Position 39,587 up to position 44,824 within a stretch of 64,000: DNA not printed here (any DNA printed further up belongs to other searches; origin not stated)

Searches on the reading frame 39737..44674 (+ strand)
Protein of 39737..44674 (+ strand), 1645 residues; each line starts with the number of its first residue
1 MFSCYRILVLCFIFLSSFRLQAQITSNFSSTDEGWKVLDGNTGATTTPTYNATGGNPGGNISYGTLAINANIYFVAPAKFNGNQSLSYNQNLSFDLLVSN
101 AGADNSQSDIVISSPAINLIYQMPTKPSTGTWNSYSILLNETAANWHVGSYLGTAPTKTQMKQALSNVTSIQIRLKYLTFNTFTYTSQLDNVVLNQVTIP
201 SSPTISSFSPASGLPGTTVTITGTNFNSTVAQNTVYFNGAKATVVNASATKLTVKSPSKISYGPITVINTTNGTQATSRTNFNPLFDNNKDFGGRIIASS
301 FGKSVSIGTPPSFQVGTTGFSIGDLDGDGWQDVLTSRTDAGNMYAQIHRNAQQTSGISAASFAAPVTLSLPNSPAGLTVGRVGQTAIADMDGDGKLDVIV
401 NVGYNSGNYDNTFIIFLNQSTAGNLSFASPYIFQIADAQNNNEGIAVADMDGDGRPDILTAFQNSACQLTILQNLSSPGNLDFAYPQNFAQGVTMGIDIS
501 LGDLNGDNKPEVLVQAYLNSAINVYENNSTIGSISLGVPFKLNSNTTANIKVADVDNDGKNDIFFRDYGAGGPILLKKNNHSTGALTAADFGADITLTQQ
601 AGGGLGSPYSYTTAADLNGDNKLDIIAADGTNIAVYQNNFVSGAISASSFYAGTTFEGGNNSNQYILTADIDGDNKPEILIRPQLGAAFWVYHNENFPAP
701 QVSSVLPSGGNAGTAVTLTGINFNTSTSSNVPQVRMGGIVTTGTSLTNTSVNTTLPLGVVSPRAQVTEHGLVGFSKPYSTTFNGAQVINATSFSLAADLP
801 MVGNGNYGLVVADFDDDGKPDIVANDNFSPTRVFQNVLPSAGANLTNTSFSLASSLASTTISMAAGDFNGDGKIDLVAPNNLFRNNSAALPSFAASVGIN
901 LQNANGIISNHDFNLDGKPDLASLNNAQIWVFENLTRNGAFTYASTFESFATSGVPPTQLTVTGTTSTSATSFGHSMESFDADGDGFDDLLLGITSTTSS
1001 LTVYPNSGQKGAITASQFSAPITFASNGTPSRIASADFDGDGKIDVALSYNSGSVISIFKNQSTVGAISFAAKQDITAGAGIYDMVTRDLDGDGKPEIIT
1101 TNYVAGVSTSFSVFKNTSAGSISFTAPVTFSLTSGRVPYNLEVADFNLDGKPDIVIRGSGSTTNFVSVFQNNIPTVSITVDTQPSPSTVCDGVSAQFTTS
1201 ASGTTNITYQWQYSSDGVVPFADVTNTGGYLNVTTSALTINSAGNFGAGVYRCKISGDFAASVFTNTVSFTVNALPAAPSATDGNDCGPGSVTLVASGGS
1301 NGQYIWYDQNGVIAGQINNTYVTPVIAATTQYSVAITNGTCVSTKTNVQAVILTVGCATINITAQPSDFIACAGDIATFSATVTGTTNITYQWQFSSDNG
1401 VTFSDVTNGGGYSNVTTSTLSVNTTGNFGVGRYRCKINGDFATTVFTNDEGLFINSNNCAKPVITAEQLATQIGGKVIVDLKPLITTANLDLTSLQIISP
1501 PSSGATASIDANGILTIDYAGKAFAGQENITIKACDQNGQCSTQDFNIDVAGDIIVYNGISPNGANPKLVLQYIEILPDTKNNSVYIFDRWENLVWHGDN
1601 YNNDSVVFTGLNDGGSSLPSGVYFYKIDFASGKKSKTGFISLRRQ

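Call 78: search_protein_families(library=pfam, proteins=[window:39737-44674:+], max_evalue=0.00001)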
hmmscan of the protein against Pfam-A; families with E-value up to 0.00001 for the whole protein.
window:39737-44674:+ (1645 aa): 8 families
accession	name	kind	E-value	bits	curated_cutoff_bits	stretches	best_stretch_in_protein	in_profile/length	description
PF13517.12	FG-GAP_3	-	3.3e-61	204.2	26.9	7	389-459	1-60/61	FG-GAP-like repeat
PF01839.29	FG-GAP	-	2.7e-44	148.8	22.1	0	1087-1122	7-34/37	FG-GAP repeat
PF00052.24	Laminin_B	-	2.9e-17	63.2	22.4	1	73-198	1-124/136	Laminin B (Domain IV)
PF13585.12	CHU_C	-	5.9e-15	55.6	27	1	1555-1642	2-86/86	CHU_C Type IX secretion signal domain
PF01833.30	TIG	-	4.6e-13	49.4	20.9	1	203-279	1-79/84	IPT/TIG domain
PF13927.12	Ig_3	-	7.8e-09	36.4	30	0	1179-1255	5-76/78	Immunoglobulin domain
PF12256.14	TcdB_toxin_midN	-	2.6e-08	33.8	24.8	0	312-353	22-65/181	Insecticide toxin TcdB middle/N-terminal region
PF07679.22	I-set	-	2e-07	31.4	23.7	0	1180-1259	3-79/90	Immunoglobulin I-set domain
